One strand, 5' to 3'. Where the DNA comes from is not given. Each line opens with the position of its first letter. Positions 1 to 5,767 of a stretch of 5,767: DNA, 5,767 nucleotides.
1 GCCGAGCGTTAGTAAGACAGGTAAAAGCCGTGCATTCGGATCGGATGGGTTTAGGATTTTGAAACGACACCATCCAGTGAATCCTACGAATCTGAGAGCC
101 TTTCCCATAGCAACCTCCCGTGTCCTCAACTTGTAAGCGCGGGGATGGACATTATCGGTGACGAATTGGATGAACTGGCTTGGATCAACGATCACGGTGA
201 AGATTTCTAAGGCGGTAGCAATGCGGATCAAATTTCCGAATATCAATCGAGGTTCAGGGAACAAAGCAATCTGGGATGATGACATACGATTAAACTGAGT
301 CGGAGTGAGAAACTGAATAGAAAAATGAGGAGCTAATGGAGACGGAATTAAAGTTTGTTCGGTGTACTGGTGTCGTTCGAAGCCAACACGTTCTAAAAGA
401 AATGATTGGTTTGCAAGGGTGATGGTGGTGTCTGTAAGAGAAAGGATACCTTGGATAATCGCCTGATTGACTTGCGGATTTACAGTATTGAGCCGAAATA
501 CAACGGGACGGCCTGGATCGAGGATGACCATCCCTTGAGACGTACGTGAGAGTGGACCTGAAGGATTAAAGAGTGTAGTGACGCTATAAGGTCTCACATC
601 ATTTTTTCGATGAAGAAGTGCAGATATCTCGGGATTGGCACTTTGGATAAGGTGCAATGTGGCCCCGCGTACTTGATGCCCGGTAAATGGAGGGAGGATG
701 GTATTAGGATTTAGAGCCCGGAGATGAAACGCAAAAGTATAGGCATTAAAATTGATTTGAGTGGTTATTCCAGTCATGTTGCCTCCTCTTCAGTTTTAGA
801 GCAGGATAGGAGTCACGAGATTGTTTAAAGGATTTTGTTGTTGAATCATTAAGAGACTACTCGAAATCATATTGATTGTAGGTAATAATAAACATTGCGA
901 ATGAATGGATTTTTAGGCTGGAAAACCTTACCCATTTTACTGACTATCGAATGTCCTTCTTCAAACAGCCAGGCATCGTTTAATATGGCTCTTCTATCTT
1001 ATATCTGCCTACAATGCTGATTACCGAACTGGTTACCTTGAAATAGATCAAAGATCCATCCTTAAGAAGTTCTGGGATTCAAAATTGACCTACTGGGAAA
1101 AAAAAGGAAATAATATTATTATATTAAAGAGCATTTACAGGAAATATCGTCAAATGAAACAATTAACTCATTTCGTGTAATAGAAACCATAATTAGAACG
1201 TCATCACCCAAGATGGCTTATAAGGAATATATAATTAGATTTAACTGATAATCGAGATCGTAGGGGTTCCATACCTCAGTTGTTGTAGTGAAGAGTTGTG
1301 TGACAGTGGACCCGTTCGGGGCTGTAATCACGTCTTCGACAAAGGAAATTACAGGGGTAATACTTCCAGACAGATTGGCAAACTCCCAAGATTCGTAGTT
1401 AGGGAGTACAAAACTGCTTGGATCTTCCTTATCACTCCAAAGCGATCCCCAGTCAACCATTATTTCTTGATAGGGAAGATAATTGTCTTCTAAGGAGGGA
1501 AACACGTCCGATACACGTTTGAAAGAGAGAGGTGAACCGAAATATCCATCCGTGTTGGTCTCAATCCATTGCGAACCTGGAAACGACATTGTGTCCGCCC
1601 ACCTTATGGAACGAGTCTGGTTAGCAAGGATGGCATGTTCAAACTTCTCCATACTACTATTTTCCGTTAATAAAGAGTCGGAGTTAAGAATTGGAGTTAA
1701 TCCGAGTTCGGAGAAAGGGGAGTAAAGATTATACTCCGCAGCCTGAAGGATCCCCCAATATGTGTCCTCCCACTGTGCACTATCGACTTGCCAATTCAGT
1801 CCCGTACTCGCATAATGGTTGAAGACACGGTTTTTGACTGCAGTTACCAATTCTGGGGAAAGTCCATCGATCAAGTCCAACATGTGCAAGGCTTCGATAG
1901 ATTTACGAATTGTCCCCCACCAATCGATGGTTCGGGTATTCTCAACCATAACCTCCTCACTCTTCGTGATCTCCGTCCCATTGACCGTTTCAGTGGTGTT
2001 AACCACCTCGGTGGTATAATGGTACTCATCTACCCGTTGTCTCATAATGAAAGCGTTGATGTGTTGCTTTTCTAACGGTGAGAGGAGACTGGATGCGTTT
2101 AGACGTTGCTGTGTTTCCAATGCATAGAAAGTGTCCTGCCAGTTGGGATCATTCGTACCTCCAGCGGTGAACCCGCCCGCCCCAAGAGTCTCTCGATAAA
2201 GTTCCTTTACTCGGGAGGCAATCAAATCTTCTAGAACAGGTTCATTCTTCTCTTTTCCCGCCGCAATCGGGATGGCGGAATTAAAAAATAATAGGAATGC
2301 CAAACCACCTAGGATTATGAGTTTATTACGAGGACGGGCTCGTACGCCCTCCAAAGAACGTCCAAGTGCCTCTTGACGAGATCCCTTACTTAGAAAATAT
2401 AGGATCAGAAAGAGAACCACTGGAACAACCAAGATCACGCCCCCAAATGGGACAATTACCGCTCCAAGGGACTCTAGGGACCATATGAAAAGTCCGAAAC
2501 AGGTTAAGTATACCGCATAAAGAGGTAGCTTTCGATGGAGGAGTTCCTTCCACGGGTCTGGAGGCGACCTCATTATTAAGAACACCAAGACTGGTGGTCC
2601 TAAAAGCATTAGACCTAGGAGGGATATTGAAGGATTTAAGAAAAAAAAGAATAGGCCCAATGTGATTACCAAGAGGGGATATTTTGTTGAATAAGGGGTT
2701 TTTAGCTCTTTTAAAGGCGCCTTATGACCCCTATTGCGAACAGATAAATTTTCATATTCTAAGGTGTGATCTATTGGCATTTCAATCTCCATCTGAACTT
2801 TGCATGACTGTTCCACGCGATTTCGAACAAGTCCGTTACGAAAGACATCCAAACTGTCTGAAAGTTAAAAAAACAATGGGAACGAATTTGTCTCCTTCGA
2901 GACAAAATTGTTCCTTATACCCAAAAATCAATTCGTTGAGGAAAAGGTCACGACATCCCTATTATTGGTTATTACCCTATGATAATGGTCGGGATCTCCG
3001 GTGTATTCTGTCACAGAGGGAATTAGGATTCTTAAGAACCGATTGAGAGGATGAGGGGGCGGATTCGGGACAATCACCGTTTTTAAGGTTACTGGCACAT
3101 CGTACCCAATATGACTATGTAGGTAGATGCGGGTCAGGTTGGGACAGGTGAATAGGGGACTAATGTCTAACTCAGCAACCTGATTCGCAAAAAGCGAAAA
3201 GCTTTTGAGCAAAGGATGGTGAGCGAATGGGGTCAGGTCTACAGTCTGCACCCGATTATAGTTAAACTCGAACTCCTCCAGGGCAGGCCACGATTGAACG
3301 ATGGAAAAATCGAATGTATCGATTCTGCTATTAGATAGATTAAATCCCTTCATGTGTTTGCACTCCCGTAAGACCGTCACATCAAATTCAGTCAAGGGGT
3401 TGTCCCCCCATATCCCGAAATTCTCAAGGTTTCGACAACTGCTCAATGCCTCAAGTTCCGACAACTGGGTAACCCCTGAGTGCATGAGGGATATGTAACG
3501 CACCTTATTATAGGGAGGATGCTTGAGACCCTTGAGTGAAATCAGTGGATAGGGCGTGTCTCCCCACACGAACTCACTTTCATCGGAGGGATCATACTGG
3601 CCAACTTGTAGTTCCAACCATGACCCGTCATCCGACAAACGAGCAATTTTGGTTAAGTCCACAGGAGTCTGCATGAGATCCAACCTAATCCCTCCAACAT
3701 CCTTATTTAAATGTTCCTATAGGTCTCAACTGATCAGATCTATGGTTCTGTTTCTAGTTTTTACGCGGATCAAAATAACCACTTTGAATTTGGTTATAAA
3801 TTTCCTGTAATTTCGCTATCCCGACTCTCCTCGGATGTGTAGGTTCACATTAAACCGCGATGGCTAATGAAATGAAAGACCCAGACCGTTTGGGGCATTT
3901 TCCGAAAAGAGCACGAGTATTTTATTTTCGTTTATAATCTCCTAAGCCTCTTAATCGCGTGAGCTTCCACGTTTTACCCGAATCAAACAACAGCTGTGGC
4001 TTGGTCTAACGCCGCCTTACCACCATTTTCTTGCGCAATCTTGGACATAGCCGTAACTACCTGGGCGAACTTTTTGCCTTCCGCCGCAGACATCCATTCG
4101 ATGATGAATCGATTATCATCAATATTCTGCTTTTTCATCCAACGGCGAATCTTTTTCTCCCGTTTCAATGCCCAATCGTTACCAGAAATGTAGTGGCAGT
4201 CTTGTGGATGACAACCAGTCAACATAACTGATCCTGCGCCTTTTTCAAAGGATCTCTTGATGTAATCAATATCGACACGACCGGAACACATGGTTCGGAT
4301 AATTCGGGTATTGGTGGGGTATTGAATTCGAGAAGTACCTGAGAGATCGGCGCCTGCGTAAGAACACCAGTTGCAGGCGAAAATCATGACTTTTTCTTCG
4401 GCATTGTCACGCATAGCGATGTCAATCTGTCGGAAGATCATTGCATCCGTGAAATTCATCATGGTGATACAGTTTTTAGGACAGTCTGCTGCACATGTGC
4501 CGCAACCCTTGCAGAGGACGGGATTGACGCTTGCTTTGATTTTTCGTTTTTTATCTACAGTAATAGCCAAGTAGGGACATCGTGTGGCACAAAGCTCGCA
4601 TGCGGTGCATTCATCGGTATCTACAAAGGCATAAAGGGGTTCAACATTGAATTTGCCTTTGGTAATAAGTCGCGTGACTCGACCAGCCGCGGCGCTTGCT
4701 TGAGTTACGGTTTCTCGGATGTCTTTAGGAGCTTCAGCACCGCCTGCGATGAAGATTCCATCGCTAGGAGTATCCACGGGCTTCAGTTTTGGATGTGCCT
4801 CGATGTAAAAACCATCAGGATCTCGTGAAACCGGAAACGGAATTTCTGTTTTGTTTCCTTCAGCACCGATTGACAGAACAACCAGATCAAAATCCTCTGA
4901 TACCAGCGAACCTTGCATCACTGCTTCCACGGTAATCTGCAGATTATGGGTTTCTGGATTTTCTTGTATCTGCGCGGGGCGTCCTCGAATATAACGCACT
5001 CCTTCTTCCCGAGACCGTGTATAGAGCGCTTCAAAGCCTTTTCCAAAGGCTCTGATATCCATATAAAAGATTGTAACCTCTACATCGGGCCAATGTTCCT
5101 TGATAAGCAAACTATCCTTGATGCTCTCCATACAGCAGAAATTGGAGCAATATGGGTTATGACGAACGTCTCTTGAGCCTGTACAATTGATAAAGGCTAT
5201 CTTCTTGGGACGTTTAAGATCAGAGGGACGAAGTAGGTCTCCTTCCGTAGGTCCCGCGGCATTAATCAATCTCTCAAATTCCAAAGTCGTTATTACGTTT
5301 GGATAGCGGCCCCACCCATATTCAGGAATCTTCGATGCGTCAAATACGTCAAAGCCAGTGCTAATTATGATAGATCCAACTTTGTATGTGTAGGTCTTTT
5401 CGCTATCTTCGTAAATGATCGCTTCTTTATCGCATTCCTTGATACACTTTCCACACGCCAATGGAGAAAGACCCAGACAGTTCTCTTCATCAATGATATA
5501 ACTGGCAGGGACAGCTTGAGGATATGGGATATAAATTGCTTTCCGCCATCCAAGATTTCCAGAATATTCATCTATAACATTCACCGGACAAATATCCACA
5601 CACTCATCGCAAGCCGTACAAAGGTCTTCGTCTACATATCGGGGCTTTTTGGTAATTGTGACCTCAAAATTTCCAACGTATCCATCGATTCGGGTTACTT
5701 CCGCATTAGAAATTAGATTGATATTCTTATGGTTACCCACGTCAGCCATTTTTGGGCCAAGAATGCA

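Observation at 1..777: Uncalled cas6 gene hidden at the window edge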

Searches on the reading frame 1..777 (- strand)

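Call 5: search_protein_families(library=pfam, proteins=[window:1-777:-], max_evalue=1)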
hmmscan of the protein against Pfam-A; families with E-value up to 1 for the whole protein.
window:1-777:- (259 aa): 4 families
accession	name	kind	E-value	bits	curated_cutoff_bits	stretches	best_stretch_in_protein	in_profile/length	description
PF10040.14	CRISPR_Cas6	-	1.8e-06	29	25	1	154-241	1-61/89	CRISPR-associated endoribonuclease Cas6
PF21350.2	Cas6_I-A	-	7.9e-06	26.5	27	1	36-131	10-100/101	CRISPR-associated protein Cas6, N-terminal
PF17952.6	Cas6_N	-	0.016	15.9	27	1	24-109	11-92/115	Cas6 N-terminal domain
PF06289.16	FlbD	-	0.049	13.7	24.7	1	93-124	4-35/59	Flagellar and Swarming motility proteins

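Call 6: search_protein_families(library=ncbifam, proteins=[window:1-777:-], max_evalue=1)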
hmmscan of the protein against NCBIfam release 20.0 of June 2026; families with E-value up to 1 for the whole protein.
window:1-777:- (259 aa): 1 family
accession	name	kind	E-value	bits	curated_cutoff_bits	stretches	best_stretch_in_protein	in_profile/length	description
TIGR01877.1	cas_cas6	equivalog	7.9e-10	39.5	58.65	1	55-242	2-172/200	CRISPR-associated endoribonuclease Cas6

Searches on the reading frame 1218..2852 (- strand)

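Call 5: search_protein_families(library=pfam, proteins=[window:1218-2852:-], max_evalue=1)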
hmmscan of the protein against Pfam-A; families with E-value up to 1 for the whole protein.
window:1218-2852:- (544 aa): 0 families

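Call 6: search_protein_families(library=ncbifam, proteins=[window:1218-2852:-], max_evalue=1)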
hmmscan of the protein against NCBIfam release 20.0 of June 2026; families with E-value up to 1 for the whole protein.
window:1218-2852:- (544 aa): 1 family
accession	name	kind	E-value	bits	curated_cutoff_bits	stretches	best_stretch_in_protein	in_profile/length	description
NF047963.1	quinone_UbiU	equivalog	0.1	11.7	440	1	239-293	240-294/331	ubiquinone anaerobic biosynthesis protein UbiU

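Call 30: search_protein_families(library=padloc, proteins=[window:1218-2852:-], max_evalue=0.01)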
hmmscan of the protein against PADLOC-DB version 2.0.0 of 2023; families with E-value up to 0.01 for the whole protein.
window:1218-2852:- (544 aa): 0 families

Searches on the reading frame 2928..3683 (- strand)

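Call 5: search_protein_families(library=pfam, proteins=[window:2928-3683:-], max_evalue=1)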
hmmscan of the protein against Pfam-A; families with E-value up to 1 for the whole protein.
window:2928-3683:- (251 aa): 5 families
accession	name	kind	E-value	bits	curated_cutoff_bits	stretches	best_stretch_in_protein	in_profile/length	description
PF12799.13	LRR_4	-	6e-10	39.5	27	3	159-190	3-32/44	Leucine Rich repeats (2 copies)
PF13855.12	LRR_8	-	2.1e-06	27.8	27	2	130-168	22-60/61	Leucine rich repeat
PF14580.12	LRR_9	-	0.0012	18.9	30.5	1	106-171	61-127/175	Leucine-rich repeat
PF23952.1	LRR_EndoS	-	0.0028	18.3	27.9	1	49-140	37-113/116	Endo-beta-N-acetylglucosaminidase EndoS LRR domain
PF23598.1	LRR_14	-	0.087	12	40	1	77-180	160-264/353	Leucine-rich repeat region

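Call 6: search_protein_families(library=ncbifam, proteins=[window:2928-3683:-], max_evalue=1)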
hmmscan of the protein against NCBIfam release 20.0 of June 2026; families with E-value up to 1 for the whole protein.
window:2928-3683:- (251 aa): 4 families
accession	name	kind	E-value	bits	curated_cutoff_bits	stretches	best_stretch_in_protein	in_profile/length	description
NF047464.1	FibnectbindLIC11051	equivalog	0.0059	15.1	1000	1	60-172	535-642/685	LIC_11051 family fibronectin-binding protein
NF033189.1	internalin_A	exception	0.0067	14.8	1600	1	142-195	126-177/799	class 1 internalin InlA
NF005569.0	PRK07246.1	equivalog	0.055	11.7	794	1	99-142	95-137/820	bifunctional DnaQ family exonuclease/ATP-dependent helicase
NF033188.1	internalin_H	exception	0.11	11.1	1050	1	143-196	194-245/548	InlH/InlC2 family class 1 internalin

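Call 30: search_protein_families(library=padloc, proteins=[window:2928-3683:-], max_evalue=0.01)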
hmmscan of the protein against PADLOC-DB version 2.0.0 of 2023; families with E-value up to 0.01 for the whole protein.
window:2928-3683:- (251 aa): 0 families

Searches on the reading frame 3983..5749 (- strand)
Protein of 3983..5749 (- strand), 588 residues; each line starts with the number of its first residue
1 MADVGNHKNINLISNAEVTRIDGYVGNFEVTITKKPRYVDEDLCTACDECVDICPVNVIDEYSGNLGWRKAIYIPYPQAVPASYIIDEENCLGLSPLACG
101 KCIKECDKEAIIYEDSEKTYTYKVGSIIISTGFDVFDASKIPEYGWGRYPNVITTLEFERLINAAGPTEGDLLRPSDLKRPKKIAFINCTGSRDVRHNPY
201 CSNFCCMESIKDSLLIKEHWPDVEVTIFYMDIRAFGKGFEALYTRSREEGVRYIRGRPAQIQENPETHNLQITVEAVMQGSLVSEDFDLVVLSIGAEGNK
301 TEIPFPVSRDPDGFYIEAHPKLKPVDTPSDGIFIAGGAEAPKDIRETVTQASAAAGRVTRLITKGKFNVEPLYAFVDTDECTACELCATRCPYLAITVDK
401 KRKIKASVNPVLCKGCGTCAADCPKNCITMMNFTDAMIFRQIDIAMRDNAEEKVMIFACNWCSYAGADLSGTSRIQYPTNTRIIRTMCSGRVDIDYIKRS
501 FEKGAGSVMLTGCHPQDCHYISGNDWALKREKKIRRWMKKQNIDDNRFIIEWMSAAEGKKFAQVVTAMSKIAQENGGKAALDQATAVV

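Call 5: search_protein_families(library=pfam, proteins=[window:3983-5749:-], max_evalue=1)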
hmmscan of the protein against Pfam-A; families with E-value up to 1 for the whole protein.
window:3983-5749:- (588 aa): 16 families
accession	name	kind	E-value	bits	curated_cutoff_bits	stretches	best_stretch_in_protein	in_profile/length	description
PF02662.21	FlpD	-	6.1e-43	146.2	22.3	1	454-570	1-117/123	Methyl-viologen-reducing hydrogenase, delta subunit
PF00037.32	Fer4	-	7.1e-17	60.9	21.1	3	38-59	2-23/24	4Fe-4S binding domain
PF14697.11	Fer4_21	-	4.1e-14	52.9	35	3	374-430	1-59/59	4Fe-4S dicluster domain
PF12838.12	Fer4_7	-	4.3e-12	46.7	27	5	381-427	2-52/52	4Fe-4S dicluster domain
PF13187.11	Fer4_9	-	5.7e-12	45.9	27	4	380-428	1-52/52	4Fe-4S dicluster domain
PF12837.12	Fer4_6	-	7.5e-12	45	25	4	39-59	4-24/24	4Fe-4S binding domain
PF13484.11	Fer4_16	-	8.8e-11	42.9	30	3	44-107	2-64/66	4Fe-4S double cluster binding domain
PF13534.11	Fer4_17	-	1.5e-08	35.5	22.2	2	380-404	1-25/61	4Fe-4S dicluster domain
PF13237.11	Fer4_10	-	3.5e-08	33.7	25.5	3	376-424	4-53/53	4Fe-4S dicluster domain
PF25160.1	LdpA_Fe-S-bd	-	1.6e-05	25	27.6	2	387-432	9-47/49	LdpA Fe-S cluster-binding domain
PF13183.11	Fer4_8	-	9.4e-05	23.3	27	2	42-58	52-68/68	4Fe-4S dicluster domain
PF12797.12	Fer4_2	-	0.00069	19.9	24.5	2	375-393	4-22/22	4Fe-4S binding domain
PF12800.12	Fer4_4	-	0.0048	17.6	24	1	42-56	2-16/17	4Fe-4S binding domain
PF17179.9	Fer4_22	-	0.35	12.2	27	1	398-426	66-94/95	4Fe-4S dicluster domain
PF13746.11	Fer4_18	-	0.83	10.3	27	1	41-58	58-75/114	4Fe-4S dicluster domain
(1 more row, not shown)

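Call 6: search_protein_families(library=ncbifam, proteins=[window:3983-5749:-], max_evalue=1)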
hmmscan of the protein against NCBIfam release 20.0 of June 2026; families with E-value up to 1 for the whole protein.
window:3983-5749:- (588 aa): 87 families (the best 25 are shown)
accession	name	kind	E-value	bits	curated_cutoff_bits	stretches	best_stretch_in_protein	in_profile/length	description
NF040770.1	hetero_SS_HdrA2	exception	2.7e-231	769.9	1100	1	1-574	199-770/777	CoB-CoM heterodisulfide reductase HdrA2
NF041891.1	hdrA_Methbact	equivalog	1e-136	457.2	1300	1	3-551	199-737/762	ferredoxin:CoB-CoM heterodisulfide reductase subunit HdrA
NF041778.1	hetero_SS_HdrA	equivalog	1.6e-136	456.2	1400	1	1-515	206-717/771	ferredoxin:CoB-CoM heterodisulfide reductase subunit HdrA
NF045873.1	F420_non_VhuD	exception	4.8e-30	104.4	215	1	453-573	3-123/132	F420-non-reducing hydrogenase iron-sulfur subunit VhuD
TIGR01944.1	rnfB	subfamily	5.7e-17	61.9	68.7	3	368-438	102-170/190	RnfABCDGE type electron transport complex subunit B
TIGR02700.1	flavo_MJ0208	hypoth_equivalog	1.4e-13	50.7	251.35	2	356-445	121-210/234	dihydromethanopterin reductase (acceptor)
NF003475.0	PRK05113.1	equivalog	1.6e-13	50.9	203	2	371-436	105-168/190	electron transport complex subunit RsxB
NF038196.1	ferrodoxin_EFR1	subfamily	7.6e-13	49.1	75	2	374-432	179-233/242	EFR1 family ferrodoxin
TIGR02179.1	PorD_KorD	subfamily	3.6e-12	46.2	60.05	2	375-432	21-76/78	2-oxoacid:acceptor oxidoreductase, delta subunit, pyruvate/2-ketoisovalerate family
NF040684.1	PorD_Arch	equivalog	2.9e-11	43.3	120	2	375-431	28-82/85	pyruvate synthase subunit PorD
NF005504.0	PRK07118.1-3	equivalog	3.3e-11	43.1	437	2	379-435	219-272/293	Fe-S cluster domain-containing protein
NF040864.1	HgcB_ferredoxin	equivalog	2.5e-10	40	99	2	376-430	11-63/93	mercury methylation ferredoxin HgcB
NF005415.0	PRK06991.1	equivalog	2.9e-10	40.2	281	2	373-436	79-140/284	electron transport complex subunit RsxB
TIGR01971.1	NuoI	subfamily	9.9e-10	38.1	113.05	2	376-435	39-105/121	NADH-quinone oxidoreductase, chain I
NF006446.0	PRK08764.1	equivalog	1.9e-08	34.3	220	2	370-431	77-136/139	Rnf electron transport complex subunit RnfB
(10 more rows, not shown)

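Call 62: find_related_loci(query=window:3983-5749:-, collection=genome_contigs, flank=1000)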
Query window:3983-5749:- (588 aa) in genome_contigs; peptide patterns used: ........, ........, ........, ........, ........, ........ (x = any residue, [..] = any of these).
489 stretches matched a pattern; 456 encode a relative of the query (tblastn E <= 1e-3); the best 80 are kept; 80 distinct loci.
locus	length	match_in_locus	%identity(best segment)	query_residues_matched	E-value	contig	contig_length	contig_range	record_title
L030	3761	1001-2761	96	1-587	0e+0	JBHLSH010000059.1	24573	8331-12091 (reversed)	MAG: Candidatus Heimdallarchaeota archaeon isolate TM2S.58 TM2S.58@4337, whole genome shotgun sequence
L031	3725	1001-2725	80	1-575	0e+0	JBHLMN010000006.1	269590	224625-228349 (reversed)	MAG: Promethearchaeota archaeon isolate DZ2M.341 DZ2M.341@46, whole genome shotgun sequence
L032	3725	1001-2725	80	1-575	0e+0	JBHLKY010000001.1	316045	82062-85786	MAG: Candidatus Hermodarchaeota archaeon isolate DZ1M.253 DZ1M.253@35, whole genome shotgun sequence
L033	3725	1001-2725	80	1-575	0e+0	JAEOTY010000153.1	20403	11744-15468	MAG: Candidatus Hodarchaeota archaeon isolate YT5_056 k127_16700544, whole genome shotgun sequence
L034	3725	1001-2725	80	1-575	0e+0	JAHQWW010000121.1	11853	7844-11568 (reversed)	MAG: Candidatus Hodarchaeota archaeon isolate WORE3 WOR324_NODE_520_length_11853_cov_4.10216_ID_1039, whole genome shotg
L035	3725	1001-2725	80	1-575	0e+0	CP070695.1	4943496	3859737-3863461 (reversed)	MAG: Candidatus Heimdallarchaeota archaeon isolate bin6 chromosome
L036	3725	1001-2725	79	1-575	0e+0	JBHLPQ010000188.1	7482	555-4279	MAG: Promethearchaeota archaeon isolate H2S.126 H2S.126@12560, whole genome shotgun sequence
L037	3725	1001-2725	79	1-575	0e+0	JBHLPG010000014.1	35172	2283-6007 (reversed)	MAG: Promethearchaeota archaeon isolate DZ3S.51 DZ3S.51@2844, whole genome shotgun sequence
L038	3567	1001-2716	78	1-572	0e+0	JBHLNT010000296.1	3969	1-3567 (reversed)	MAG: Promethearchaeota archaeon isolate DZ2S.378 DZ2S.378@109275, whole genome shotgun sequence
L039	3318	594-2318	78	1-575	0e+0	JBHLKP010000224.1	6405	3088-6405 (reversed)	MAG: Candidatus Hodarchaeota archaeon isolate DZ1M.117 DZ1M.117@59980, whole genome shotgun sequence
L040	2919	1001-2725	78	1-575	0e+0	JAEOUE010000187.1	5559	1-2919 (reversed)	MAG: Candidatus Hodarchaeum mangrovi isolate FT_5_011 k127_26833083, whole genome shotgun sequence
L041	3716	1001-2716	78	1-572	0e+0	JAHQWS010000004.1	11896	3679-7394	MAG: Promethearchaeia archaeon isolate ABR15 NODE_1054_length_11896_cov_4, whole genome shotgun sequence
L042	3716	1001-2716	77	1-572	0e+0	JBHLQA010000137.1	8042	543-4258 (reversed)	MAG: Candidatus Odinarchaeota archaeon isolate H3M.118 H3M.118@16514, whole genome shotgun sequence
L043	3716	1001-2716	77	1-572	0e+0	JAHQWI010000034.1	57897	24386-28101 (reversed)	MAG: Promethearchaeia archaeon isolate ABR03 NODE_130_length_57897_cov_6, whole genome shotgun sequence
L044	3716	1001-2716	77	1-572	0e+0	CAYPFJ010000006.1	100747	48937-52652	MAG TPA_asm: uncultured archaeon isolate SRP185410_co2_266 genome assembly, contig: NODE_132_length_100747_cov_8.987079,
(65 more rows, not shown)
